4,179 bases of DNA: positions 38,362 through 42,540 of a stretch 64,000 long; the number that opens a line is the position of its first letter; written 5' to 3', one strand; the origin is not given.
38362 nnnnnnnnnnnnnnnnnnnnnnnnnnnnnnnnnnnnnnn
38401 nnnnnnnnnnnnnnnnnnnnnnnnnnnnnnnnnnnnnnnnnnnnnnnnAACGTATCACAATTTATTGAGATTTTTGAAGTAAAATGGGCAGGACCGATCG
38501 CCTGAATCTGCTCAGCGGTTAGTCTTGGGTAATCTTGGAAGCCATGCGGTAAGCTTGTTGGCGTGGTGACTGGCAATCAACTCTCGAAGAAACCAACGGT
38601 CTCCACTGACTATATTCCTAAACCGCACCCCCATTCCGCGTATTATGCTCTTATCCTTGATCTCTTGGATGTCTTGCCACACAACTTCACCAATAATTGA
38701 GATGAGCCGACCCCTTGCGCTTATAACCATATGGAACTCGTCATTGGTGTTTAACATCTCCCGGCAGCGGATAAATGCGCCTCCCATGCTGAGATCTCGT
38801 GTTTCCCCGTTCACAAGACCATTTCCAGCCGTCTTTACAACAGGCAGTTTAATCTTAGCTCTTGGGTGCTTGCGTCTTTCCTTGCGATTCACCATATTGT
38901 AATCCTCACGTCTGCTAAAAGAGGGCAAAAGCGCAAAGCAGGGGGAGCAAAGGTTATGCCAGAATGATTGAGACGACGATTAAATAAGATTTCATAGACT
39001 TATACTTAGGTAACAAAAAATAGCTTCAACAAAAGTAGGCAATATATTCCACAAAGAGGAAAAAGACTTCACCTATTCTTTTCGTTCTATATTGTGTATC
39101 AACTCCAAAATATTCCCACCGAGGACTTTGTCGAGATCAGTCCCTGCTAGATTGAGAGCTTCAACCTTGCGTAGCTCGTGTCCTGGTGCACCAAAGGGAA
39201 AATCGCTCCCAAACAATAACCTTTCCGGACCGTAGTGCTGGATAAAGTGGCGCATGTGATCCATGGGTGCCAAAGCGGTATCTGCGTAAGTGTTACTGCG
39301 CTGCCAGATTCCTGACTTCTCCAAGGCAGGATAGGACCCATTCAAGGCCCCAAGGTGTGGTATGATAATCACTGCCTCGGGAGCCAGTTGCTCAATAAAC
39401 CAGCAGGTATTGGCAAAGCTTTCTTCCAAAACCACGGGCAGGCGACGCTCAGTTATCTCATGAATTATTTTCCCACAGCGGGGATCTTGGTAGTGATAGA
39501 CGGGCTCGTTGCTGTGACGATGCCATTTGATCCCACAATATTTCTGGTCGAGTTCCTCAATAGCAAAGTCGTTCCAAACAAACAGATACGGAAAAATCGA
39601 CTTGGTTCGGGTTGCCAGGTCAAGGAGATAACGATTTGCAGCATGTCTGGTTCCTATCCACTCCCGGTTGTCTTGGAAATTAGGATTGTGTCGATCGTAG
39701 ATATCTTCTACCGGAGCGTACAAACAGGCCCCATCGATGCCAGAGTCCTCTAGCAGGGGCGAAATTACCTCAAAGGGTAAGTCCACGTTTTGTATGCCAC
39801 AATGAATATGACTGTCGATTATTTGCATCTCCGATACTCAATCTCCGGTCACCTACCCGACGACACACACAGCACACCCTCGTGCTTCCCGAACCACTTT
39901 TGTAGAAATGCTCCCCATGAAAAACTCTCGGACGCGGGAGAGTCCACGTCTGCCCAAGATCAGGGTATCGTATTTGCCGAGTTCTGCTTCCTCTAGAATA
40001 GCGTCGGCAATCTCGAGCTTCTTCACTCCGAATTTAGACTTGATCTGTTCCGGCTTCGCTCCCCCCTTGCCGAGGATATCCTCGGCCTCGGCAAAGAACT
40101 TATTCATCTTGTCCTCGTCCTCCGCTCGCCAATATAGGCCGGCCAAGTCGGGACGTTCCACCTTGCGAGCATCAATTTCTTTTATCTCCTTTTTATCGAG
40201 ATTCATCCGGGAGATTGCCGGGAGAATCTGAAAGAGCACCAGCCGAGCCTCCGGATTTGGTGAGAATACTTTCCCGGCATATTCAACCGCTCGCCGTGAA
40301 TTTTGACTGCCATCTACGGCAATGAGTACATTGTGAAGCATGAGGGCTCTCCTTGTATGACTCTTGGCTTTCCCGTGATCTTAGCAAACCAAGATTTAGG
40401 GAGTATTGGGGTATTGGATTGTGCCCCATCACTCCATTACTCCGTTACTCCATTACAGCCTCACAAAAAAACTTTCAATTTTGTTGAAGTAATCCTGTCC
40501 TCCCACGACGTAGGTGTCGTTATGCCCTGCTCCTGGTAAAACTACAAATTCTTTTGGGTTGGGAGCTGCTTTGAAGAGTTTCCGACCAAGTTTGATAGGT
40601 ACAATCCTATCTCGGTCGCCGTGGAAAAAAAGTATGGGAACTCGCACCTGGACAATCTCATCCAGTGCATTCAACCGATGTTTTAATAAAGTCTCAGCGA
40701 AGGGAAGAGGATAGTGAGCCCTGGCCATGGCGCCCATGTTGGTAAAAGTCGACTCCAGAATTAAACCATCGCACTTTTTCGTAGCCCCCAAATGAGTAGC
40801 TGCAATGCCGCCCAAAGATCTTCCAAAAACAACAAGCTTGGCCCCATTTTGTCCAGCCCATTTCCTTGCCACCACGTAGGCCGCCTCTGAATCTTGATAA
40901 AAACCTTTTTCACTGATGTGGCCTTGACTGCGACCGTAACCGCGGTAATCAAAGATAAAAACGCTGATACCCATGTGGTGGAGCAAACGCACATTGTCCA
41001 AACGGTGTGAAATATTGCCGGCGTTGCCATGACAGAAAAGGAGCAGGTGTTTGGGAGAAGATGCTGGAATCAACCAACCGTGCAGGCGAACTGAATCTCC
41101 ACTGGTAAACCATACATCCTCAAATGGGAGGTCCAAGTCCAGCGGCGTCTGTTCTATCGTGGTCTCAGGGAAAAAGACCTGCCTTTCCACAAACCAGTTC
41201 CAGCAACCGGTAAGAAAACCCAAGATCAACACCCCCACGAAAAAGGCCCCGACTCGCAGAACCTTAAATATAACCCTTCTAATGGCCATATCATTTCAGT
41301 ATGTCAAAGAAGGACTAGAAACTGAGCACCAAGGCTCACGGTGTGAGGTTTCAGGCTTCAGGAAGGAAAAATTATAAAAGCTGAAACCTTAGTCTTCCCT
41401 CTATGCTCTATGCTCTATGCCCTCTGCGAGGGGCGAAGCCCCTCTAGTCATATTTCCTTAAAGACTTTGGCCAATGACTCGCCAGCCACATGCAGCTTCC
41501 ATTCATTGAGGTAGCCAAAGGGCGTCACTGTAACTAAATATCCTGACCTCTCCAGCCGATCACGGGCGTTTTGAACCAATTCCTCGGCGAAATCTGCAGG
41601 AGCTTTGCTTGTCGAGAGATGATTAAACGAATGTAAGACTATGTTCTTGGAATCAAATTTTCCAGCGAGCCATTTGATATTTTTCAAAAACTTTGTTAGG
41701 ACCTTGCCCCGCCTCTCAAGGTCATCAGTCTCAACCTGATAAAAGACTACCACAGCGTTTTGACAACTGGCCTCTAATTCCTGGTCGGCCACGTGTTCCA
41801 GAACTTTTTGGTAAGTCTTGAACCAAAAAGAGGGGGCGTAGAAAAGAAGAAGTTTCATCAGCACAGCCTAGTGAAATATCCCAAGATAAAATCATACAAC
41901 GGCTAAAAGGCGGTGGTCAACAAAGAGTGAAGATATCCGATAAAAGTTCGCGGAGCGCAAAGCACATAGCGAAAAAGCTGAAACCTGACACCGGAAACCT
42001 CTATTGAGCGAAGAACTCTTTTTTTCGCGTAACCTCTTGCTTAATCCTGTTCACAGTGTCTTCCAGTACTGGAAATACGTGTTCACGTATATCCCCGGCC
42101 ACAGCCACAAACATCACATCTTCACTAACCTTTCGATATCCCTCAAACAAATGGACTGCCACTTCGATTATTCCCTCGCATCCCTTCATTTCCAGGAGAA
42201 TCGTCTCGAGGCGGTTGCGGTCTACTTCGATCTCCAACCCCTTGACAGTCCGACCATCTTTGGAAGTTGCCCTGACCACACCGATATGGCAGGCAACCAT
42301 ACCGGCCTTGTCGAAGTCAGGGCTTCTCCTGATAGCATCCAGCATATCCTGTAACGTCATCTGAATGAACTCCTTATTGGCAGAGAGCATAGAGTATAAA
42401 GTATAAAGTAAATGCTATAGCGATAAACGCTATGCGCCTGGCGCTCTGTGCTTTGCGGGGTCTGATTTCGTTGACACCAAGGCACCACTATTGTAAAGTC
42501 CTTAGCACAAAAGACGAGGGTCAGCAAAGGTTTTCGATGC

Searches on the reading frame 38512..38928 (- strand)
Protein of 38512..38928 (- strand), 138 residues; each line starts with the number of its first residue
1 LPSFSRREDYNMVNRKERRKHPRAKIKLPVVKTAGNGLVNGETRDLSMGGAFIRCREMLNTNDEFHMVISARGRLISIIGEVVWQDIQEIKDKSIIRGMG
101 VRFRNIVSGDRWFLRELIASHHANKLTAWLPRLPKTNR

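Call 10: search_protein_families(library=pfam, proteins=[window:38512-38928:-])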
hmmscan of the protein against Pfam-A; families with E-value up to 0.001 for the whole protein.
window:38512-38928:- (138 aa): 1 family
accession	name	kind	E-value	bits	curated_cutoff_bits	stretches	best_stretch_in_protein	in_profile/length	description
PF07238.19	PilZ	-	2.1e-16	60.5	22.5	1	17-118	1-100/102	PilZ domain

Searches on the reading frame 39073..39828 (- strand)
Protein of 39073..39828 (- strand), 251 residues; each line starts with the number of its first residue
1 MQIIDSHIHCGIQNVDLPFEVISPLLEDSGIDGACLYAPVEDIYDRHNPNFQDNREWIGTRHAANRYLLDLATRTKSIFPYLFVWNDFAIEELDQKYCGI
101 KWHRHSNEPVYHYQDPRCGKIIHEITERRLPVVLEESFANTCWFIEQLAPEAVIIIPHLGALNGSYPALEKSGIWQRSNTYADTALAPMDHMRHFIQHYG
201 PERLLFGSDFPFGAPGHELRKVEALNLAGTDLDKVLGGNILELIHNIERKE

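Call 8: search_protein_families(library=pfam, proteins=[window:39073-39828:-])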
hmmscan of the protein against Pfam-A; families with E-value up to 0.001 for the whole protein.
window:39073-39828:- (251 aa): 1 family
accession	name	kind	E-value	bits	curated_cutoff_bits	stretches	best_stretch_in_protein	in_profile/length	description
PF04909.20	Amidohydro_2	-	2.9e-11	44.1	26.4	1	52-243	53-286/289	Amidohydrolase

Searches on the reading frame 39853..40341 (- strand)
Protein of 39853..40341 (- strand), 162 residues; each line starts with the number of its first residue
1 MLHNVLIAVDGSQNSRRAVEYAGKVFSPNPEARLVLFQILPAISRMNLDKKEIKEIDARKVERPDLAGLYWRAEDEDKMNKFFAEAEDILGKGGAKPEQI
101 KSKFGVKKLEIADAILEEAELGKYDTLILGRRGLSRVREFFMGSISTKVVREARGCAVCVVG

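Call 10: search_protein_families(library=pfam, proteins=[window:39853-40341:-])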
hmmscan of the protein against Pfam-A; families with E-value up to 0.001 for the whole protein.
window:39853-40341:- (162 aa): 1 family
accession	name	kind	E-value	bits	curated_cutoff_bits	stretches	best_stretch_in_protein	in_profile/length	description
PF00582.32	Usp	-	2.8e-17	64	24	1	1-154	1-134/141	Universal stress protein family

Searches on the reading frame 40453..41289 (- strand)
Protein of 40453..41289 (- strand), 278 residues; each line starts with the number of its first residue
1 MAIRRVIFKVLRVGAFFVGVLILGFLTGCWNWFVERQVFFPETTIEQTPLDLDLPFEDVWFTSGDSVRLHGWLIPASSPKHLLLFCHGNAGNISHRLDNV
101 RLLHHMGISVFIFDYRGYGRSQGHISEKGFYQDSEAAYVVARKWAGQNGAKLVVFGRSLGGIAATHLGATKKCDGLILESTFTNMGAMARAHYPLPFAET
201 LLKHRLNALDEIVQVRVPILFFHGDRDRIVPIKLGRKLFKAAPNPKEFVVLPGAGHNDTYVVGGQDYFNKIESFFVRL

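Call 10: search_protein_families(library=pfam, proteins=[window:40453-41289:-])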
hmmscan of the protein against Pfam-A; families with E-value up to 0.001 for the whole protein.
window:40453-41289:- (278 aa): 5 families
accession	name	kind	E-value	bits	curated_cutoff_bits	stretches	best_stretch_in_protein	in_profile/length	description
PF12146.15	Hydrolase_4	-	2.6e-22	79.7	27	2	78-202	2-130/239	Serine aminopeptidase, S33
PF00561.26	Abhydrolase_1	-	1.8e-17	64.3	25.8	2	82-182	2-103/245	alpha/beta hydrolase fold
PF12697.13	Abhydrolase_6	-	4.3e-09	37.8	26.3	1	83-192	1-106/217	Alpha/beta hydrolase family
PF20408.4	Abhydrolase_11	-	9e-07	29.3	27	1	80-230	2-141/193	Alpha/beta hydrolase domain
PF00326.27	Peptidase_S9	-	5e-05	23.3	22.6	1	100-275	7-206/213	Prolyl oligopeptidase family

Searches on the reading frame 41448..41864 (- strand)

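Call 10: search_protein_families(library=pfam, proteins=[window:41448-41864:-])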
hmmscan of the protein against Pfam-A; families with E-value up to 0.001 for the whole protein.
window:41448-41864:- (138 aa): 1 family
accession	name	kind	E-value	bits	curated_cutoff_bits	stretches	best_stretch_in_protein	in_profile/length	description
PF08915.16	tRNA-Thr_ED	-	5.8e-41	140.2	30.2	1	3-138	1-137/137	Archaea-specific editing domain of threonyl-tRNA synthetase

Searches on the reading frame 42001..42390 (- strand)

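Call 10: search_protein_families(library=pfam, proteins=[window:42001-42390:-])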
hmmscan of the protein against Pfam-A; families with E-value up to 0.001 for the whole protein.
window:42001-42390:- (129 aa): 1 family
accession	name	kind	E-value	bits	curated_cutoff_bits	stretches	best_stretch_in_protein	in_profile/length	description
PF02391.22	MoaE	-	9.2e-13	48.8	23.4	1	18-119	13-114/114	MoaE protein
